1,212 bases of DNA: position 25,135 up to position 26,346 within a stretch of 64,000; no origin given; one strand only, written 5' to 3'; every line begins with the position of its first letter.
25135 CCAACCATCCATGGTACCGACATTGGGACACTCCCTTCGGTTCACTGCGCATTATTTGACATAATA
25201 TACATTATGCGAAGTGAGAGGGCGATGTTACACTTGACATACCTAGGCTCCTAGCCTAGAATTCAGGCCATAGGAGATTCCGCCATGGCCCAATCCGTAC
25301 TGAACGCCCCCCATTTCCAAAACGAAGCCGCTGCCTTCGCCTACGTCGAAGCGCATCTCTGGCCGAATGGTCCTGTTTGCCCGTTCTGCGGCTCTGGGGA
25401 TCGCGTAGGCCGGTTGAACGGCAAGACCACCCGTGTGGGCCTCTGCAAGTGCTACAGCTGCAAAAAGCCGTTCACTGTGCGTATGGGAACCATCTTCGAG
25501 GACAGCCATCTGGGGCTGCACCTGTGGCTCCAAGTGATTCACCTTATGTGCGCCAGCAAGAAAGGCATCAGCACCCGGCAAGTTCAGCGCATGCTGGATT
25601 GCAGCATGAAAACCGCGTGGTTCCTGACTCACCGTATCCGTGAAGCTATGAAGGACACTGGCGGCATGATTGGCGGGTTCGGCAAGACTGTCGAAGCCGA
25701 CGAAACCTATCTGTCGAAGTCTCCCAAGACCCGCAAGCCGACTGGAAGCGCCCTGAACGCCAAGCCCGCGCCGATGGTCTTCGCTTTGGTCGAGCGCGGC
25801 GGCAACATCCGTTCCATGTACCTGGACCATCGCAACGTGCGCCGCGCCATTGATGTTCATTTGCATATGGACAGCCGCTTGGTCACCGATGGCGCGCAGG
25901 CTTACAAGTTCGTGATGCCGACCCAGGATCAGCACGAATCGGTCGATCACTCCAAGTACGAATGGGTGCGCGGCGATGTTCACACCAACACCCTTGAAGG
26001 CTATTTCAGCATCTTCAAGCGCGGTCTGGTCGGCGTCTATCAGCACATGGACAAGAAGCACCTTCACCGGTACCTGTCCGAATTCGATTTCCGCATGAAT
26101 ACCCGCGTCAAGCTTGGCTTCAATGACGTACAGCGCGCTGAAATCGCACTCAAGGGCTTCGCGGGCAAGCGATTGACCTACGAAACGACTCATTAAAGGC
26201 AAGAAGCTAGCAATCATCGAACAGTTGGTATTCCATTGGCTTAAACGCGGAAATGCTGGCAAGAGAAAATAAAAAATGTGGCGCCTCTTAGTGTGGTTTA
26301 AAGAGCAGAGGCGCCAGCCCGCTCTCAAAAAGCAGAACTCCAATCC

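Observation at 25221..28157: IS1595-family transposon whose larger part is a three-gene, AT-richer cargo module of unknown function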

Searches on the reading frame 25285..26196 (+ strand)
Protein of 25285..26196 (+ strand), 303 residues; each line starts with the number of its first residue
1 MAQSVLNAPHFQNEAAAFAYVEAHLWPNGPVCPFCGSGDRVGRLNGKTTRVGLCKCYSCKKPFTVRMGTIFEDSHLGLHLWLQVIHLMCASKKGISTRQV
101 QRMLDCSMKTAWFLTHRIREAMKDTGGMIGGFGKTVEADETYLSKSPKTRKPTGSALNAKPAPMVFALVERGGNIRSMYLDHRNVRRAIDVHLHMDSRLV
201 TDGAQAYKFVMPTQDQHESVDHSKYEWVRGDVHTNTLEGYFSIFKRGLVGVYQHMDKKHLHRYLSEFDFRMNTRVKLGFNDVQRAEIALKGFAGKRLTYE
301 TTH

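Call 4: search_protein_families(library=pfam, proteins=[window:25285-26196:+], max_evalue=1)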
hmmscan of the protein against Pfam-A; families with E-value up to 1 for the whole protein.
window:25285-26196:+ (303 aa): 7 families
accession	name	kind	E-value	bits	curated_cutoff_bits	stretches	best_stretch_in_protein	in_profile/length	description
PF12762.13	DDE_Tnp_IS1595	-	4.3e-26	92.2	27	1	135-272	5-153/153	ISXO2-like transposase domain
PF12760.12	Zn_ribbon_IS1595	-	1.9e-11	44.1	25.4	1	13-61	2-45/46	Transposase zinc-ribbon domain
PF13610.12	DDE_Tnp_IS240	-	0.021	15.4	27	1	183-251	46-113/139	DDE domain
PF05129.18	Zn_ribbon_Elf1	-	0.044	14.3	29.8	1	32-70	25-63/79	Transcription elongation factor Elf1 like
PF23451.1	Zn_ribbon_PaaD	-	0.046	13.8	27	1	32-63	17-49/53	PaaD zinc beta ribbon domain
PF13384.12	HTH_23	-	0.12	12.7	24.6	1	82-112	8-35/50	Homeodomain-like domain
PF14369.11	Zn_ribbon_19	-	0.23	12.1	30.8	0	30-38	21-30/35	zinc-ribbon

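Call 6: search_protein_families(library=ncbifam, proteins=[window:25285-26196:+], max_evalue=1)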
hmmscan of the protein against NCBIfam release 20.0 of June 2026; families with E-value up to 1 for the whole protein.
window:25285-26196:+ (303 aa): 4 families
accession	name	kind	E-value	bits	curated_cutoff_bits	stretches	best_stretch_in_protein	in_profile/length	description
NF033547.1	transpos_IS1595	equivalog_domain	1.1e-48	166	75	1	74-274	2-215/215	IS1595 family transposase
TIGR03655.1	anti_R_Lar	subfamily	0.0018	18.5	39.6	1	32-61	4-36/55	Lar family restriction alleviation protein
NF048019.1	IS256_Zn_var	equivalog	0.022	14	150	0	44-110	10-75/304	IS256 family transposase, variant Zn-binding type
TIGR02159.1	PA_CoA_Oxy4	equivalog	0.11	12.8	108.15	1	27-64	103-141/146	1,2-phenylacetyl-CoA epoxidase subunit PaaD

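Call 16: find_encoding_contigs(protein=window:25285-26196:+, flank=5000, max_places=10)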
Protein window:25285-26196:+ (303 aa): 1 contig read that carries it; 1 place shown.
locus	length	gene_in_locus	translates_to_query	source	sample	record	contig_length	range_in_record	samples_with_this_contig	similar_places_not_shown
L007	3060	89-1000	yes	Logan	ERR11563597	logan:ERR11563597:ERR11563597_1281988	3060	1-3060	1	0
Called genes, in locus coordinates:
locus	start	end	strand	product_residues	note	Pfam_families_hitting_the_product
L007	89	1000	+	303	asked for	PF12760:Zn_ribbon_IS1595, PF12762:DDE_Tnp_IS1595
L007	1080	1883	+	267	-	-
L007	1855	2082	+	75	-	-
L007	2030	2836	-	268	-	-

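Call 17: find_homologous_proteins(query=window:25285-26196:+)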
Query window:25285-26196:+ (303 aa): 8000 proteins with E <= 0.001 among 8000 candidates; the best 120 are listed.
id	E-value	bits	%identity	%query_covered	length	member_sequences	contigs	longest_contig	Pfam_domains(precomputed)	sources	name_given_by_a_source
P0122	5.8e-209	710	100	100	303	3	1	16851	PF12760.13,PF12762.14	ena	-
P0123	2.5e-182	623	87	100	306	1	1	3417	PF12760.13,PF12762.14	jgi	jgi:transposase-like protein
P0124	8.9e-181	618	86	99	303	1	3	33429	PF12760.13,PF12762.14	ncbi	-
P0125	1.6e-180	617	86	100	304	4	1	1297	PF12760.13,PF12762.14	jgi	jgi:transposase-like protein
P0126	3.6e-180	616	85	100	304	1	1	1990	PF12760.13,PF12762.14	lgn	-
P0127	3.7e-179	613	85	100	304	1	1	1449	PF12760.13,PF12762.14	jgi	-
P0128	7.8e-179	612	85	100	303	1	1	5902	PF12760.13,PF12762.14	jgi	-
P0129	9.1e-179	611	84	100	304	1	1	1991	PF12760.13,PF12762.14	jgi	jgi:transposase-like protein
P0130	6.4e-178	609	84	100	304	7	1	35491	PF12760.13,PF12762.14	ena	-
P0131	1.4e-177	607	86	98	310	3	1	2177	PF12760.13,PF12762.14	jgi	jgi:transposase-like protein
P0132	3.0e-177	606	84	100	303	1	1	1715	PF12760.13,PF12762.14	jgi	jgi:transposase-like protein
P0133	3.5e-177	606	84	100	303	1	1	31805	PF12760.13,PF12762.14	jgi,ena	jgi:transposase-like protein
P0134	1.1e-175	601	84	100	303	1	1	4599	PF12760.13,PF12762.14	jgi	jgi:transposase-like protein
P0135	1.2e-175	601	84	100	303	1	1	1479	PF12760.13,PF12762.14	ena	-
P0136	7.5e-175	598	84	100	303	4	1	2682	PF12760.13,PF12762.14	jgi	jgi:transposase-like protein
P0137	9.0e-175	598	84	100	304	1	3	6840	PF12760.13,PF12762.14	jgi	jgi:transposase-like protein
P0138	4.2e-173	593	82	100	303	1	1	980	PF12760.13,PF12762.14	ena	-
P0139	8.0e-173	592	83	100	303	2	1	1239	PF12760.13,PF12762.14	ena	-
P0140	8.8e-173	592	83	100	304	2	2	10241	PF12760.13,PF12762.14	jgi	jgi:transposase-like protein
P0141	9.1e-173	592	83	100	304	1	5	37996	PF12760.13,PF12762.14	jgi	jgi:transposase-like protein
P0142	1.0e-169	582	83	100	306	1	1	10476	PF12760.13,PF12762.14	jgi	jgi:transposase-like protein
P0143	1.4e-169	581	83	100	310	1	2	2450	PF12760.13,PF12762.14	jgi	jgi:transposase-like protein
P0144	8.4e-169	579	82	100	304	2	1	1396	PF12760.13,PF12762.14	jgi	jgi:transposase-like protein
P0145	2.1e-165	567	80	100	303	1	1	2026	PF12760.13,PF12762.14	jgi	jgi:transposase-like protein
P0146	2.1e-164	564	80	100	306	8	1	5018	PF12760.13,PF12762.14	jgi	jgi:transposase-like protein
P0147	5.4e-162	556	81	100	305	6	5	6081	PF12760.13,PF12762.14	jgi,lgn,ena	jgi:transposase-like protein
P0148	6.0e-161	553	80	100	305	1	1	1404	PF12760.13,PF12762.14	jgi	jgi:transposase-like protein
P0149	2.3e-160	551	78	100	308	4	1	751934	PF12760.13,PF12762.14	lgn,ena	-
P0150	1.2e-155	535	77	100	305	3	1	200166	PF12760.13,PF12762.14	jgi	jgi:transposase-like protein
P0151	1.3e-153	529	78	100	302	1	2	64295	PF12760.13,PF12762.14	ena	-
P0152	6.1e-153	527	75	99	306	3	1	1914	PF12760.13,PF12762.14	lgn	-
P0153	5.6e-152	523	75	99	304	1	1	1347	PF12760.13,PF12762.14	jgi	jgi:transposase-like protein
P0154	3.9e-151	521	74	99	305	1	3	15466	PF12760.13,PF12762.14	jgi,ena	-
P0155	4.1e-151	521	75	98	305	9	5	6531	PF12760.13,PF12762.14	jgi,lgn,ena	jgi:transposase-like protein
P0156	4.5e-151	520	75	99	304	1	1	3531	PF12760.13,PF12762.14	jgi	jgi:transposase-like protein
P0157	1.6e-150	519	75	98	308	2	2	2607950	PF12760.13,PF12762.14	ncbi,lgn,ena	-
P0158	2.4e-150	518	75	99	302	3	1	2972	PF12760.13,PF12762.14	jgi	jgi:transposase-like protein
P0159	5.1e-150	517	72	100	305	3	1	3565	PF12760.13,PF12762.14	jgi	jgi:transposase-like protein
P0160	6.6e-150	517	76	99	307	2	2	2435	PF12760.13,PF12762.14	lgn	-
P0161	4.6e-149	514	75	99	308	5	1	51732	PF12760.13,PF12762.14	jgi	jgi:transposase-like protein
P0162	7.5e-149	513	75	99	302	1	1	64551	PF12760.13,PF12762.14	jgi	jgi:transposase-like protein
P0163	7.9e-149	513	73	99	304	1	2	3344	PF12760.13,PF12762.14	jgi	jgi:transposase-like protein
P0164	8.5e-149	513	73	99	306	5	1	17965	PF12760.13,PF12762.14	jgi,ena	-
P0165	1.2e-148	512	74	98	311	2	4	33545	PF12760.13,PF12762.14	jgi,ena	-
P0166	1.4e-148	512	73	99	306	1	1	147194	PF12760.13,PF12762.14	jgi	jgi:transposase-like protein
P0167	7.6e-148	510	75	98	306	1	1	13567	PF12760.13,PF12762.14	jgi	jgi:transposase-like protein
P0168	1.1e-147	509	74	99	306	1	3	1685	PF12760.13,PF12762.14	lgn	-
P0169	1.2e-147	509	72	99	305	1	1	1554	PF12760.13,PF12762.14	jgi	jgi:transposase-like protein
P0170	1.7e-147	509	74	99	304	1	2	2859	PF12760.13,PF12762.14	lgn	-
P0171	1.8e-147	509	73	99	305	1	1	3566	PF12760.13,PF12762.14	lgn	-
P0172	2.0e-147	508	75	99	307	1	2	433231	PF12760.13,PF12762.14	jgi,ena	jgi:transposase-like protein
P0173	3.0e-147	508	75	99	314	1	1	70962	PF12760.13,PF12762.14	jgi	jgi:transposase-like protein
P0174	3.3e-147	508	74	99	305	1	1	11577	PF12760.13,PF12762.14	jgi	jgi:transposase-like protein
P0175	4.2e-147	507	74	100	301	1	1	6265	PF12760.13,PF12762.14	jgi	jgi:transposase-like protein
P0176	6.3e-147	507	74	98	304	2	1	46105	PF12760.13,PF12762.14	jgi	-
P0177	6.6e-147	507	75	98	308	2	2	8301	PF12760.13,PF12762.14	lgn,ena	-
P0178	9.9e-147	506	73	99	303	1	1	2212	PF12760.13,PF12762.14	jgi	jgi:transposase-like protein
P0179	1.0e-146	506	73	99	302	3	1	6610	PF12760.13,PF12762.14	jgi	jgi:transposase-like protein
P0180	1.1e-146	506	74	98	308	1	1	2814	PF12760.13,PF12762.14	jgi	jgi:transposase-like protein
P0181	1.1e-146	506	74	100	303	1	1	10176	PF12760.13,PF12762.14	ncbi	-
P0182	1.1e-146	506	75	100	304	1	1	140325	PF12760.13,PF12762.14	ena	-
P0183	1.1e-146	506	74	98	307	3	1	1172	PF12760.13,PF12762.14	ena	-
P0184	1.2e-146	506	74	99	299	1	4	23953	PF12760.13,PF12762.14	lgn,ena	-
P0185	1.3e-146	506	74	100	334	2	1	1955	PF12760.13,PF12762.14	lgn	-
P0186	1.4e-146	506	73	99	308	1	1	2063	PF12760.13,PF12762.14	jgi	jgi:transposase-like protein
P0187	1.5e-146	506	74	98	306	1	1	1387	PF12760.13,PF12762.14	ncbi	-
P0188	2.2e-146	505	74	98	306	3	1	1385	PF12760.13,PF12762.14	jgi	jgi:transposase-like protein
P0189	3.0e-146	505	73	99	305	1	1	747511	PF12760.13,PF12762.14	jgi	jgi:transposase-like protein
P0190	3.2e-146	504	74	100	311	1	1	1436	PF12760.13,PF12762.14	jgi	jgi:transposase-like protein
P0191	3.4e-146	504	73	99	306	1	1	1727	PF12760.13,PF12762.14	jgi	jgi:transposase-like protein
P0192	4.2e-146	504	73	99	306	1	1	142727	PF12760.13,PF12762.14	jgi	jgi:transposase-like protein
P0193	5.4e-146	504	72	99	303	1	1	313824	PF12760.13,PF12762.14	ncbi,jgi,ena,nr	ncbi:MAG TPA: IS1595 family transposase [Steroidobacteraceae bacterium]|nr:IS1595 family transposase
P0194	7.7e-146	503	73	99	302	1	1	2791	PF12760.13,PF12762.14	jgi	jgi:transposase-like protein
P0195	8.7e-146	503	72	99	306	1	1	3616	PF12760.13,PF12762.14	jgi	jgi:transposase-like protein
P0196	9.4e-146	503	72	99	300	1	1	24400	PF12760.13,PF12762.14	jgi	jgi:transposase-like protein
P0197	1.1e-145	503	73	100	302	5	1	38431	PF12760.13,PF12762.14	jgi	jgi:transposase-like protein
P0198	1.1e-145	503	73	98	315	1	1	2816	PF12760.13,PF12762.14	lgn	-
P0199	1.2e-145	503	75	95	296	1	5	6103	PF12760.13,PF12762.14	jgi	jgi:transposase-like protein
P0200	1.7e-145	502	73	99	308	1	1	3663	PF12760.13,PF12762.14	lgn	-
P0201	1.9e-145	502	74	100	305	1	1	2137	PF12760.13,PF12762.14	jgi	-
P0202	2.0e-145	502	72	100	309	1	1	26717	PF12760.13,PF12762.14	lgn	-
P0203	2.3e-145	502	74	100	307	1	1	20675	PF12760.13,PF12762.14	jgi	-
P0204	2.8e-145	501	73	100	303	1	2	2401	PF12760.13,PF12762.14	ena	-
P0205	2.9e-145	501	73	99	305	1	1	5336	PF12760.13,PF12762.14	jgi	jgi:transposase-like protein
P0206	3.2e-145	501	71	99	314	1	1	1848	PF12760.13,PF12762.14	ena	-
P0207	3.4e-145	501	73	98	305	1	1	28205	PF12760.13,PF12762.14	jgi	jgi:transposase-like protein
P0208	4.4e-145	501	74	95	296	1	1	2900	PF12760.13,PF12762.14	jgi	jgi:transposase-like protein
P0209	4.7e-145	501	71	99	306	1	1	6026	PF12760.13,PF12762.14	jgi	jgi:transposase-like protein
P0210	1.3e-144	499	72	99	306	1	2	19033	PF12760.13,PF12762.14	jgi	jgi:transposase-like protein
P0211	1.3e-144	499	73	98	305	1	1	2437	PF12760.13,PF12762.14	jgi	jgi:transposase-like protein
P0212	1.7e-144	499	72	99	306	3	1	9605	PF12760.13,PF12762.14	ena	-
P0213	1.8e-144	499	73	98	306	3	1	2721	PF12760.13,PF12762.14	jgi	jgi:transposase-like protein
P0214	2.1e-144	499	73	100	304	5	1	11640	PF12760.13,PF12762.14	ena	-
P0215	2.2e-144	498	74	98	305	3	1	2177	PF12760.13,PF12762.14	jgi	jgi:transposase-like protein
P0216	2.3e-144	498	72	99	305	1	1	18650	PF12760.13,PF12762.14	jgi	jgi:transposase-like protein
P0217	4.7e-144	497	72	98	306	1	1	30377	PF12760.13,PF12762.14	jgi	jgi:transposase-like protein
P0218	7.3e-144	497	71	100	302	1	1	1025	PF12760.13,PF12762.14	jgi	jgi:transposase-like protein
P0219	9.6e-144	496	73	99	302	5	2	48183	PF12760.13,PF12762.14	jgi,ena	jgi:transposase-like protein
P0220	1.0e-143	496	73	99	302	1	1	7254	PF12760.13,PF12762.14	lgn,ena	-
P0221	1.3e-143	496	74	99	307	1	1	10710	PF12760.13,PF12762.14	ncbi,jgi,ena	-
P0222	1.8e-143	495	72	100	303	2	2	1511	PF12760.13,PF12762.14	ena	-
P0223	2.0e-143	495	71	99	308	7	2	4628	PF12760.13,PF12762.14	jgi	jgi:transposase-like protein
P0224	2.1e-143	495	74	99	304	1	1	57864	PF12760.13,PF12762.14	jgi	jgi:transposase-like protein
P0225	2.6e-143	495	72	99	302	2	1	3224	PF12760.13,PF12762.14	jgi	-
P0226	2.9e-143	495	73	99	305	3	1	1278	PF12760.13,PF12762.14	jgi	jgi:transposase-like protein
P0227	3.5e-143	494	72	99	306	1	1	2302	PF12760.13,PF12762.14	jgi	jgi:transposase-like protein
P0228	3.5e-143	494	72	99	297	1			PF12760.13,PF12762.14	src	-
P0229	3.7e-143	494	73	99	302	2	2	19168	PF12760.13,PF12762.14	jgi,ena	-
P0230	4.8e-143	494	72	100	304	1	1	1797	PF12760.13,PF12762.14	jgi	jgi:transposase-like protein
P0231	6.6e-143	494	73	98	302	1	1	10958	PF12760.13,PF12762.14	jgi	jgi:transposase-like protein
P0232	8.2e-143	493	74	98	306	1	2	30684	PF12760.13,PF12762.14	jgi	jgi:transposase-like protein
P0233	1.3e-142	493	70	99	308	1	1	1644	PF12760.13,PF12762.14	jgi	jgi:transposase-like protein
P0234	1.7e-142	492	70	100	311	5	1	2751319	PF12760.13,PF12762.14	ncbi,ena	-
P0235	1.9e-142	492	72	99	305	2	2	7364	PF12760.13,PF12762.14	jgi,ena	jgi:transposase-like protein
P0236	2.1e-142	492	72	99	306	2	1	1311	PF12760.13,PF12762.14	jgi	jgi:transposase-like protein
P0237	2.8e-142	492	71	99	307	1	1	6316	PF12760.13,PF12762.14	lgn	-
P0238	3.1e-142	491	72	99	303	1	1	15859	PF12760.13,PF12762.14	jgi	jgi:transposase-like protein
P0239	3.1e-142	491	70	100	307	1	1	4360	PF12760.13,PF12762.14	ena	-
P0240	3.9e-142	491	72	99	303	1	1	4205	PF12760.13,PF12762.14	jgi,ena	-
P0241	4.5e-142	491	72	98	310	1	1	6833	PF12760.13,PF12762.14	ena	-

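Call 23: find_related_loci(query=window:25285-26196:+, collection=metagenome_contigs, flank=5000)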
Query window:25285-26196:+ (303 aa) in metagenome_contigs; peptide patterns used: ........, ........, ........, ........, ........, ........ (x = any residue, [..] = any of these).
221 stretches matched a pattern; 163 encode a relative of the query (tblastn E <= 1e-3); the best 80 are kept; 80 distinct loci.
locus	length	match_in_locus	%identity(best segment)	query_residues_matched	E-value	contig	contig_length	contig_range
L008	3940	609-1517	88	1-303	0e+0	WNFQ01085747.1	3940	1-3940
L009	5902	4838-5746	85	1-303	0e+0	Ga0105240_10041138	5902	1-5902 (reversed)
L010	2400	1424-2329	84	1-302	0e+0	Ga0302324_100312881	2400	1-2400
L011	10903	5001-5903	83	1-303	8e-175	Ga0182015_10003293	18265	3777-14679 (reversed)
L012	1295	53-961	82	1-303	0e+0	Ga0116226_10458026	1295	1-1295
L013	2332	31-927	81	1-303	2e-178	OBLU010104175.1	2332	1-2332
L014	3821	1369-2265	81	1-303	1e-172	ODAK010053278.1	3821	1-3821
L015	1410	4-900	81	1-303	0e+0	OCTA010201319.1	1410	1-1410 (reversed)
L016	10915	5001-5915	78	1-303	6e-163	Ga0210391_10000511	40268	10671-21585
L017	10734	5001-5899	84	1-300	8e-160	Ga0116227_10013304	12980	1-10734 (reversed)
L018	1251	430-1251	82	1-274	1e-173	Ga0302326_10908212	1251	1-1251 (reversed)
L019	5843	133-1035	75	4-301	2e-155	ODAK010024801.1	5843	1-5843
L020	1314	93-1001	74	1-302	8e-169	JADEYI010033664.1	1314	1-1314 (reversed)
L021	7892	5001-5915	73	3-303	7e-153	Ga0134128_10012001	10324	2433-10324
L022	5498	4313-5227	74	1-302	4e-153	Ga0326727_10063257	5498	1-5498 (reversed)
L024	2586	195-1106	73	4-303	1e-160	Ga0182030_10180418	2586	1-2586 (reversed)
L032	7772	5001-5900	71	4-299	9e-146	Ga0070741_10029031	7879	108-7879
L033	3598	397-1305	70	4-302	7e-151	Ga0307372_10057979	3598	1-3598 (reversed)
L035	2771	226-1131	71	3-303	6e-153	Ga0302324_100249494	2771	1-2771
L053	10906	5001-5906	68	1-303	3e-136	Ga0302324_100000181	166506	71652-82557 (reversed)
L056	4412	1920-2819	66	6-303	9e-136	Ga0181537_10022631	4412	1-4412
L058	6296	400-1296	67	3-303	2e-133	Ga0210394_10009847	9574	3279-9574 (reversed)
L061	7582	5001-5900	67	3-303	1e-132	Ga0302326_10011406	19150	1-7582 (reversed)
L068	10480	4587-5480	66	1-300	4e-128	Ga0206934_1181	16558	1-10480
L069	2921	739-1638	65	3-299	4e-133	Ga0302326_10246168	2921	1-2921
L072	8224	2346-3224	64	6-299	3e-127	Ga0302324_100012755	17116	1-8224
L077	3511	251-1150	65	2-299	9e-129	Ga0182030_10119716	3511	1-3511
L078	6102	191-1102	63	1-302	2e-124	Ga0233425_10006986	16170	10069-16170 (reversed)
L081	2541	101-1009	63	1-299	2e-129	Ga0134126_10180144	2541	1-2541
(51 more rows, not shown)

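Call 45: search_protein_families(library=pfam, proteins=[L058:1478-2326:-, L016:6403-7245:-, L061:6492-7400:-, L032:6413-7363:-, L035:1875-2570:-, L078:1386-2498:-, L077:1184-1792:+, L069:1914-2558:+, L056:2866-3639:+, L033:2119-2628:+], max_evalue=0.1)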
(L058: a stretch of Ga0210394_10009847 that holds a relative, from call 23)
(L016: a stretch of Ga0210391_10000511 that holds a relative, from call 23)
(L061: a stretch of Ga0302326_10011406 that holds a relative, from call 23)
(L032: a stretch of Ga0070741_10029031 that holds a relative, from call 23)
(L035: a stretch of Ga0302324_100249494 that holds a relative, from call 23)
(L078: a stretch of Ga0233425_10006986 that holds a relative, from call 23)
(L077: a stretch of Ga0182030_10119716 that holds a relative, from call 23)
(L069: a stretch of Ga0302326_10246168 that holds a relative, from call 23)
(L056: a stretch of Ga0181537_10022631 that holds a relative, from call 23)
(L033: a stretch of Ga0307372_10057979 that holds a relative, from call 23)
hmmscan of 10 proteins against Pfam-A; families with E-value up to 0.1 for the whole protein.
L058:1478-2326:- (282 aa): 0 families

L016:6403-7245:- (280 aa): 1 family
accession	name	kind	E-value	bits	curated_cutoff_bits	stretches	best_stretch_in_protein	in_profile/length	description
PF12686.12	DUF3800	-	4.7e-07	31.1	21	1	30-215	2-144/149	Protein of unknown function (DUF3800)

L061:6492-7400:- (302 aa): 1 family
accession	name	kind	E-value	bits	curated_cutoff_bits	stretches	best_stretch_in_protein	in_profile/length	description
PF12686.12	DUF3800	-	2e-06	29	21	1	3-223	1-149/149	Protein of unknown function (DUF3800)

L032:6413-7363:- (316 aa): 1 family
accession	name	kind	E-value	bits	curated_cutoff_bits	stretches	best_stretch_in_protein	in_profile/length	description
PF12686.12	DUF3800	-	1.6e-06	29.3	21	1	30-226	2-142/149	Protein of unknown function (DUF3800)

L035:1875-2570:- (231 aa): 0 families

L078:1386-2498:- (370 aa): 1 family
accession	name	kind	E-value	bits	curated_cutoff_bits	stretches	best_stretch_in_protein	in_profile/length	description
PF04607.23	RelA_SpoT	-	7.3e-18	65.3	27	1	94-201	1-99/113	Region found in RelA / SpoT proteins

L077:1184-1792:+ (202 aa): 1 family
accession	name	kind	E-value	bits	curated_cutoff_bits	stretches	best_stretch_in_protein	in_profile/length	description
PF13643.11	DUF4145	-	0.075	13.5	23.1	0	92-121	47-76/88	Domain of unknown function (DUF4145)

L069:1914-2558:+ (214 aa): 0 families

L056:2866-3639:+ (257 aa): 1 family
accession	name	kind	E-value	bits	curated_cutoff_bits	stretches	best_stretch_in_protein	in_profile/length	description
PF13560.12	HTH_31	-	0.06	14.1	27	0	63-94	2-33/64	Helix-turn-helix domain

L033:2119-2628:+ (169 aa): 1 family
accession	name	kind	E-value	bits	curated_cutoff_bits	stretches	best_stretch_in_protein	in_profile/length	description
PF01850.27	PIN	-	6.7e-09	36.8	23.6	1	17-141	1-116/120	PIN domain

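Call 46: search_protein_families(library=padloc, proteins=[L058:1478-2326:-, L016:6403-7245:-, L061:6492-7400:-, L032:6413-7363:-, L035:1875-2570:-, L078:1386-2498:-, L077:1184-1792:+, L069:1914-2558:+, L056:2866-3639:+, L033:1344-2159:+], max_evalue=0.1)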
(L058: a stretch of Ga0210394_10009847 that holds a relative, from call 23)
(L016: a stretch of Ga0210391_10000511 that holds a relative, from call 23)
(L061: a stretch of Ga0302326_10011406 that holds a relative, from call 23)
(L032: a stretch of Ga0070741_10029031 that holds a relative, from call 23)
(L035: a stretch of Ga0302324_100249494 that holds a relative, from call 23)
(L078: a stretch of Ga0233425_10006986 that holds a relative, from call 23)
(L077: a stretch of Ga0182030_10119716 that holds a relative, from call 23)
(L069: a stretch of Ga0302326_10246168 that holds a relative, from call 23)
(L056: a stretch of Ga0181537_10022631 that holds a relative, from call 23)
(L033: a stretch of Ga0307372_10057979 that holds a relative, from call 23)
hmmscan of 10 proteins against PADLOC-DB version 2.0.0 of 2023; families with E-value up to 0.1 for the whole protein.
L058:1478-2326:- (282 aa): 0 families

L016:6403-7245:- (280 aa): 0 families

L061:6492-7400:- (302 aa): 0 families

L032:6413-7363:- (316 aa): 1 family
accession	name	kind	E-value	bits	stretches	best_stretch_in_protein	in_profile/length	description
PDLC04353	PDC-M04A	-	0.036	11.4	0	29-74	6-49/232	-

L035:1875-2570:- (231 aa): 0 families

L078:1386-2498:- (370 aa): 1 family
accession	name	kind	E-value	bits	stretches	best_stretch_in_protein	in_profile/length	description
PDLC04999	PDC-S33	-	2.9e-112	373.5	1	27-366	1-342/349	-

L077:1184-1792:+ (202 aa): 1 family
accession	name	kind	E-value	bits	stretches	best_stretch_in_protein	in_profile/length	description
PDLC02153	Cas13b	-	0.047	10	1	93-129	847-877/903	-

L069:1914-2558:+ (214 aa): 0 families

L056:2866-3639:+ (257 aa): 0 families

L033:1344-2159:+ (271 aa): 0 families
